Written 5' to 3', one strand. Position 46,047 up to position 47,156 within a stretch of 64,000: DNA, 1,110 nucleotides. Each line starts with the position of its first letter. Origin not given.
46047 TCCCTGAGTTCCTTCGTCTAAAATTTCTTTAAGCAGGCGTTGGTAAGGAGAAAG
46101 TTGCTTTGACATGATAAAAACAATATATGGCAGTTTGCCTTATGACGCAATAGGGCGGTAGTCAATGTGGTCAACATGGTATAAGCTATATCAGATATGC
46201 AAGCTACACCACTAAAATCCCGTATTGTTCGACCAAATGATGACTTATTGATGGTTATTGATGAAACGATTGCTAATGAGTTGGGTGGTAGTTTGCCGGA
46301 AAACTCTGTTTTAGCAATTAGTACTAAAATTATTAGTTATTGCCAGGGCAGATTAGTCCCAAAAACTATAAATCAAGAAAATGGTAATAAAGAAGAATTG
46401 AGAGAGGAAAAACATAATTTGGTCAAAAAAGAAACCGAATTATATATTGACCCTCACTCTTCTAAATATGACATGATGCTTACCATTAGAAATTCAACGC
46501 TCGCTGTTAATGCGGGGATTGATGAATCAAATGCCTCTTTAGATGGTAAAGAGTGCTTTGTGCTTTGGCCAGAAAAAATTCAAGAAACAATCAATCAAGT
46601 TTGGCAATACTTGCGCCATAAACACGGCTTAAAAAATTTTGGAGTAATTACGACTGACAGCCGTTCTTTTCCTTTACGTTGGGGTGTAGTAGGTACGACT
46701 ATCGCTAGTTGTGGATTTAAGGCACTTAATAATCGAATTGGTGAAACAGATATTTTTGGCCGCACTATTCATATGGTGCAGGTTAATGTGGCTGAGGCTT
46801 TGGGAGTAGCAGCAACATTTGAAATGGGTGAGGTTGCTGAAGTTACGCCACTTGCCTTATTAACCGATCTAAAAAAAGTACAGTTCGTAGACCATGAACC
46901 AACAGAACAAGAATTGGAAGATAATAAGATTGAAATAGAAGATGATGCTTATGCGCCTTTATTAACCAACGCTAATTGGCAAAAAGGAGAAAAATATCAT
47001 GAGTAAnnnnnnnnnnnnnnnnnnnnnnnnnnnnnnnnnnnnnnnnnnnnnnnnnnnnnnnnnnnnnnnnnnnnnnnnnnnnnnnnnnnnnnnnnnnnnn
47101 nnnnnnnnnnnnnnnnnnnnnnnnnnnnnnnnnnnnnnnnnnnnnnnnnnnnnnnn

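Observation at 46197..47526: CofE-like gamma-glutamyl ligase homologue translationally coupled to a DHFR-like gene inside a thymidylate cluster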

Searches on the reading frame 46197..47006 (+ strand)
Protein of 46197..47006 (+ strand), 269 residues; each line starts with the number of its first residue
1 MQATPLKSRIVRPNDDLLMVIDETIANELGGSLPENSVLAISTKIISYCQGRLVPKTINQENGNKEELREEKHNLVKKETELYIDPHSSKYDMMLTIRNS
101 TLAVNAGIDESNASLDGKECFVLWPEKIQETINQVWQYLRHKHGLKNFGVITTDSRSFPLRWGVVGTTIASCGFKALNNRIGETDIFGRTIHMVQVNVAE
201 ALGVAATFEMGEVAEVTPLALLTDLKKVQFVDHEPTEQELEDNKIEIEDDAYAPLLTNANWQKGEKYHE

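Call 3: search_protein_families(library=pfam, proteins=[window:46197-47006:+], max_evalue=0.01)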
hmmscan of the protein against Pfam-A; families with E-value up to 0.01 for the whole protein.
window:46197-47006:+ (269 aa): 1 family
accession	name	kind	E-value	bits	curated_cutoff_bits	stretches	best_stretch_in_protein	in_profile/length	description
PF01996.21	F420_ligase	-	8.6e-29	101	25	1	6-222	2-216/218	F420-0:Gamma-glutamyl ligase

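Call 4: search_protein_families(library=ncbifam, proteins=[window:46197-47006:+], max_evalue=0.01)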
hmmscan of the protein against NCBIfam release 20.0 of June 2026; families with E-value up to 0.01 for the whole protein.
window:46197-47006:+ (269 aa): 4 families
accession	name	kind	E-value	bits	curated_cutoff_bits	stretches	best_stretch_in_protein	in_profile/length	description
TIGR04132.1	intra_fol_E_lig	hypoth_equivalog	6e-60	202.6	350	1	1-263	1-241/241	putative folate metabolism gamma-glutamate ligase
TIGR01916.1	F420_cofE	equivalog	1e-25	90.6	180.65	1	11-236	12-231/244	coenzyme F420-0:L-glutamate ligase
NF009809.0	PRK13293.1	equivalog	7.8e-24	84.4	274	1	10-241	13-236/253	coenzyme F420-0:L-glutamate ligase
NF009810.0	PRK13294.1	equivalog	2.9e-19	69.3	304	1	11-229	24-225/449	coenzyme F420-0:L-glutamate ligase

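Call 8: search_solved_structures(query=window:46197-47003:+, max_evalue=0.01, show_alignments=2)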
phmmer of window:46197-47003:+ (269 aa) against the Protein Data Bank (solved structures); distinct sequences matched with E-value up to 0.01: 3.
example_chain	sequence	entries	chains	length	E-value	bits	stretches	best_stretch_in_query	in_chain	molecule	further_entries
2g9i_A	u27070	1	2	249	4.8e-10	42.9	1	35-225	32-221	F420-0:gamma-glutamyl ligase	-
7uld_A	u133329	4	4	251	4.9e-10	42.8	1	35-225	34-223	Coenzyme F420:L-glutamate ligase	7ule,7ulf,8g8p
2phn_A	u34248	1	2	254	5.1e-10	42.8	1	35-225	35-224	F420-0:gamma-glutamyl ligase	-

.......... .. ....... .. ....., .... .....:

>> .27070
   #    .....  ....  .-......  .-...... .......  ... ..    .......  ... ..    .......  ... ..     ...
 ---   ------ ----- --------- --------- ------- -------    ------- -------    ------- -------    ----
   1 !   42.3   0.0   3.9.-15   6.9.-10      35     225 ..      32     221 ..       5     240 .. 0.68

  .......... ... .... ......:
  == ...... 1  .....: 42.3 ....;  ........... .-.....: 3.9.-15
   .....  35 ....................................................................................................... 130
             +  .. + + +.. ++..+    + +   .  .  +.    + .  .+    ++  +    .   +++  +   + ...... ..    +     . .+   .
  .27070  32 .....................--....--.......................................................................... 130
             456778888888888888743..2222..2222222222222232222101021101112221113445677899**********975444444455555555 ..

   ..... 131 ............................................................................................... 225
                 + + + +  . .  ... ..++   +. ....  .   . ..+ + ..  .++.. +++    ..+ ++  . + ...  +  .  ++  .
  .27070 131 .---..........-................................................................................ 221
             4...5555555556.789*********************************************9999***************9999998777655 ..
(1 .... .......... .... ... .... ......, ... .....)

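Call 15: find_homologous_proteins(query=window:46197-47003:+, max_evalue=0.00001)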
Query window:46197-47003:+ (269 aa): 336 proteins with E <= 0.00001 among 1723 candidates; the best 120 are listed.
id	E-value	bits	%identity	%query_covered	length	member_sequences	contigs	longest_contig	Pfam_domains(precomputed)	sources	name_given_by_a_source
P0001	2.3e-175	599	99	100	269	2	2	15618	PF01996.22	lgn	-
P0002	3.7e-140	484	83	98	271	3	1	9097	PF01996.22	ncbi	-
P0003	2.0e-133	462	77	98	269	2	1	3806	PF01996.22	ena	-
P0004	9.5e-131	453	75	100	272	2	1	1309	PF01996.22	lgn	-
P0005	2.5e-130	452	77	100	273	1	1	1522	PF01996.22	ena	-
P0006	2.6e-130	452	75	100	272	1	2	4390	PF01996.22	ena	-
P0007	6.3e-127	441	74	100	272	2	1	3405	PF01996.22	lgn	-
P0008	1.1e-126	440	74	100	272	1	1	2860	PF01996.22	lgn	-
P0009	1.3e-126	440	74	100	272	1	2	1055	PF01996.22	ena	-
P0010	2.4e-125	436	73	100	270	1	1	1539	PF01996.22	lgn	-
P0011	7.4e-125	434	74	98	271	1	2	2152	PF01996.22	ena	-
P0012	9.8e-125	434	73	100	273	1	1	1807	PF01996.22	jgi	-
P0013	5.1e-124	431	74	98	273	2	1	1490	PF01996.22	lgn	-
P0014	8.2e-124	431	71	100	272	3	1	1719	PF01996.22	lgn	-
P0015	1.3e-123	430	73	99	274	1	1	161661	PF01996.22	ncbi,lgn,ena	-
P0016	1.9e-123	429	72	100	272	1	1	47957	PF01996.22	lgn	-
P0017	3.3e-123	428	72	99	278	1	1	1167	PF01996.22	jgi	jgi:F420-0:gamma-glutamyl ligase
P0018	8.2e-123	427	71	100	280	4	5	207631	PF01996.22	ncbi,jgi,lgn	-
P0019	9.7e-123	427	71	100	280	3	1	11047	PF01996.22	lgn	-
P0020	1.1e-122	427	73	100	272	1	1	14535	PF01996.22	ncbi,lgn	-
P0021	1.0e-121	424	72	98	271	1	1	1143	PF01996.22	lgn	-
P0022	2.4e-120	419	70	100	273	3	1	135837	PF01996.22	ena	-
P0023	5.3e-120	418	72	98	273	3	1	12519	PF01996.22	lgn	-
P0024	5.3e-120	418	72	99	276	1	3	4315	PF01996.22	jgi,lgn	-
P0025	1.5e-119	417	70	100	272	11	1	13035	PF01996.22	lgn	-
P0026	2.4e-119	416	70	100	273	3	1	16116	PF01996.22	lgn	-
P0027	2.2e-117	409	69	99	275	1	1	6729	PF01996.22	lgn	-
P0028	2.4e-116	406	70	98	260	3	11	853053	PF01996.22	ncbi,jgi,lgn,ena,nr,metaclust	ncbi:MAG: polymerase III beta clamp subunit protein [Candidatus Pacebacteria bacterium GW2011_GWF2_3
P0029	3.5e-115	402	71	98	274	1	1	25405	PF01996.22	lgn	-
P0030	9.0e-115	401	68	100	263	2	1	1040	PF01996.22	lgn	-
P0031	1.0e-114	401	69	99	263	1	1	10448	PF01996.22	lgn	-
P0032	1.1e-114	401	70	98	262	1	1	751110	PF01996.22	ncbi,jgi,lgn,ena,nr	ncbi:coenzyme F420-0:L-glutamate ligase [Patescibacteria group bacterium]|nr:coenzyme F420-0:L-gluta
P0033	6.0e-114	398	69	100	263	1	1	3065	PF01996.22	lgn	-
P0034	9.9e-114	397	68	99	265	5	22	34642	PF01996.22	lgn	-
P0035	1.3e-112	394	68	100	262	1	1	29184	PF01996.22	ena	-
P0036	1.6e-112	393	67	100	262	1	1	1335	PF01996.22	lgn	-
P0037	5.3e-112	392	69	98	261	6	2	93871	PF01996.22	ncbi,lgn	-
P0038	7.8e-112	391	66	100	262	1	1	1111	PF01996.22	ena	-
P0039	9.6e-112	391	68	99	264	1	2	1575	PF01996.22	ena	-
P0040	2.1e-111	390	69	98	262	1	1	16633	PF01996.22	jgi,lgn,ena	-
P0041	2.5e-111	390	67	100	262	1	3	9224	PF01996.22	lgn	-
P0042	3.7e-111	389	66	100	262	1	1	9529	PF01996.22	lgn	-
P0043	4.9e-111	389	66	100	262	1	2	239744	PF01996.22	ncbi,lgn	-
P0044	5.7e-111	388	67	100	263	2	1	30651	PF01996.22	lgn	-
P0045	7.4e-111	388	66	100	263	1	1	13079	PF01996.22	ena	-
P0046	1.6e-110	387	67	100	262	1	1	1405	PF01996.22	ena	-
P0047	2.3e-110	386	67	98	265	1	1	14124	PF01996.22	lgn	-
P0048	7.2e-110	385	66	100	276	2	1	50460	PF01996.22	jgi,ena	jgi:F420-0:gamma-glutamyl ligase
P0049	8.7e-110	385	66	100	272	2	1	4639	PF01996.22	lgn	-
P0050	8.6e-109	381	65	100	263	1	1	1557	PF01996.22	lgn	-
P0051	9.7e-109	381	67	98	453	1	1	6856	PF00186.25,PF01872.23,PF01996.22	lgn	-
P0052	1.8e-108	380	65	100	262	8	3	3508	PF01996.22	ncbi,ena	-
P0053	1.9e-108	380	65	100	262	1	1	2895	PF01996.22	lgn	-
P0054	3.0e-108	379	67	98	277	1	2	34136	PF01996.22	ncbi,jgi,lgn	jgi:coenzyme F420-0:L-glutamate ligase/coenzyme F420-1:gamma-L-glutamate ligase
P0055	1.8e-107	377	66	98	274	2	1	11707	PF01996.22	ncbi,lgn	-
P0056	8.6e-107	375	64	100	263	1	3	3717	PF01996.22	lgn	-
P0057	5.1e-106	372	64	100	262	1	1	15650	PF01996.22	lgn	-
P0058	1.4e-105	371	66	98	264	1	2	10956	PF01996.22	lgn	-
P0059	3.1e-105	370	64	100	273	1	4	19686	PF01996.22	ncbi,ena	-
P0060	6.9e-92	326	58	98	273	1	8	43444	PF01996.22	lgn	-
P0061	5.4e-90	320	61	91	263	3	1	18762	PF01996.22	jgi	-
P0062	6.8e-89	316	55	98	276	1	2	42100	PF01996.22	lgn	-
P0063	3.9e-88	314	56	99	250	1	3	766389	PF01996.22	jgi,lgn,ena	-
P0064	1.5e-85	305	58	98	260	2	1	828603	PF01996.22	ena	-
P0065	4.6e-85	304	68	77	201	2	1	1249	PF01996.22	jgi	jgi:F420-0:gamma-glutamyl ligase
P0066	1.8e-84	302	55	99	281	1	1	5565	PF01996.22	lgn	-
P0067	2.9e-84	301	57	99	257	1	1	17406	PF01996.22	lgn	-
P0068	3.5e-84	301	54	99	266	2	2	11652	PF01996.22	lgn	-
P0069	4.6e-84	300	55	98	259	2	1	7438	PF01996.22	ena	-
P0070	5.8e-84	300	77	65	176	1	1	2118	PF01996.22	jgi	jgi:F420-0:gamma-glutamyl ligase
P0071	3.3e-83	297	53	99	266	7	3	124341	PF01996.22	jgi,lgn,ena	-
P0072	4.2e-83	297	56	98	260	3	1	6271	PF01996.22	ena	-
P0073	1.2e-81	292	53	98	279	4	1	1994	PF01996.22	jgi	-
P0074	3.0e-81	291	54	99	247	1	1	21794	PF01996.22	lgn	-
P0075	4.4e-81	290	52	99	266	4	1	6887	PF01996.22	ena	-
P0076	5.2e-81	290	50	99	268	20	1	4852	PF01996.22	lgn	-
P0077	8.7e-81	289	54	98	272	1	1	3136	PF01996.22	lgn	-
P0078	1.5e-80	289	53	97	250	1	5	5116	PF01996.22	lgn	-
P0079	1.6e-80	289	54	98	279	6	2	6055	PF01996.22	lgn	-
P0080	2.8e-80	288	52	99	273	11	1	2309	PF01996.22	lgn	-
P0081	3.8e-80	287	52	99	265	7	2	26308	PF01996.22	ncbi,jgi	jgi:dihydrofolate synthase / folylpolyglutamate synthase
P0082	5.4e-80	287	53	99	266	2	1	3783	PF01996.22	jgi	jgi:dihydrofolate synthase / folylpolyglutamate synthase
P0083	1.7e-79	285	53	99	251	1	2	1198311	PF01996.22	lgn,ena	-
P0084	6.6e-79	283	50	98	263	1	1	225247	PF01996.22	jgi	jgi:F420-0:gamma-glutamyl ligase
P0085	8.3e-79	283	51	98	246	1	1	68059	PF01996.22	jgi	jgi:putative folate metabolism gamma-glutamate ligase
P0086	9.2e-79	283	52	98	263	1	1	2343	PF01996.22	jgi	-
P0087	2.2e-78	282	52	99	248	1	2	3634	PF01996.22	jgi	jgi:F420-0:gamma-glutamyl ligase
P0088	2.7e-78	281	53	97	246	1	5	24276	PF01996.22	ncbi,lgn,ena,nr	ncbi:coenzyme F420-0:L-glutamate ligase [Candidatus Microgenomates bacterium]|nr:coenzyme F420-0:L-g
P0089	5.1e-78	280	51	99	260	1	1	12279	PF01996.22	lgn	-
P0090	1.3e-77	279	52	99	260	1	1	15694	PF01996.22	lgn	-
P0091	1.2e-76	276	49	99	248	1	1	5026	PF01996.22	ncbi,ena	-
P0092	1.3e-76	276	51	100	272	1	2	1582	PF01996.22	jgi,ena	-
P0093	1.4e-76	276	51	98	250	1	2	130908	PF01996.22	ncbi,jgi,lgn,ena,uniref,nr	ncbi:putative folate metabolism gamma-glutamate ligase [Candidatus Beckwithbacteria bacterium CG10_b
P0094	1.6e-76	276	52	99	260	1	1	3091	PF01996.22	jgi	-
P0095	2.0e-76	275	51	99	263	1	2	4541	PF01996.22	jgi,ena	-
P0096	2.9e-76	275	52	98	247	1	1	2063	PF01996.22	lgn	-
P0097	3.1e-76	275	52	98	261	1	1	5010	PF01996.22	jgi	jgi:F420-0:gamma-glutamyl ligase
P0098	5.6e-76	274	52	98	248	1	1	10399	PF01996.22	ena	-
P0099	9.4e-76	273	50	99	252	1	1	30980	PF01996.22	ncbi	-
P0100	1.1e-75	273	52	97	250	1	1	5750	PF01996.22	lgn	-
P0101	1.1e-75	273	52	98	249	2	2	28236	PF01996.22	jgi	-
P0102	1.7e-75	272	52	98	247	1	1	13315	PF01996.22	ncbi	-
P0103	3.3e-75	271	53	98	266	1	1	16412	PF01996.22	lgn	-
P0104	5.2e-75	271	51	99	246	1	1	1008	PF01996.22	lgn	-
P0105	2.0e-74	269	52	98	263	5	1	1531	PF01996.22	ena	-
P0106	2.1e-74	269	52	96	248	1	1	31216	PF01996.22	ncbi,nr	ncbi:MAG: hypothetical protein GF381_02740, partial [Candidatus Pacebacteria bacterium]|nr:hypotheti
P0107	2.3e-74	268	49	100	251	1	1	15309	PF01996.22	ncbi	ncbi:coenzyme F420-0:L-glutamate ligase [Patescibacteria group bacterium]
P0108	2.4e-74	268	51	99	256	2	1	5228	PF01996.22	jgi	jgi:dihydrofolate synthase / folylpolyglutamate synthase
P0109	2.5e-74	268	51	99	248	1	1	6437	PF01996.22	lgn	-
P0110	3.0e-74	268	51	98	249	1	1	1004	PF01996.22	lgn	-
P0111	3.8e-74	268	50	99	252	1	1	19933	PF01996.22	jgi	jgi:putative folate metabolism gamma-glutamate ligase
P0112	4.6e-74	267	52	99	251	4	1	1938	PF01996.22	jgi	-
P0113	9.7e-74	266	51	98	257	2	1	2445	PF01996.22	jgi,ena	-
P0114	1.3e-73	266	49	98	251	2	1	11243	PF01996.22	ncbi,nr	ncbi:coenzyme F420-0:L-glutamate ligase [Candidatus Woesebacteria bacterium]|nr:coenzyme F420-0:L-gl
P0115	4.2e-73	264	50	99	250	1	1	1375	PF01996.22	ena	-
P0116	5.1e-73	264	49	98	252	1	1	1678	PF01996.22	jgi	jgi:F420-0:gamma-glutamyl ligase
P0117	5.4e-73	264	49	99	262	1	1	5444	PF01996.22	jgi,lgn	jgi:F420-0:gamma-glutamyl ligase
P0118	8.9e-73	263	51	99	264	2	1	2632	PF01996.22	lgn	-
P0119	1.0e-72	263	52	99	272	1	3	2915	PF01996.22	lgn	-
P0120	1.7e-72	262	49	98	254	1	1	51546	PF01996.22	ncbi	-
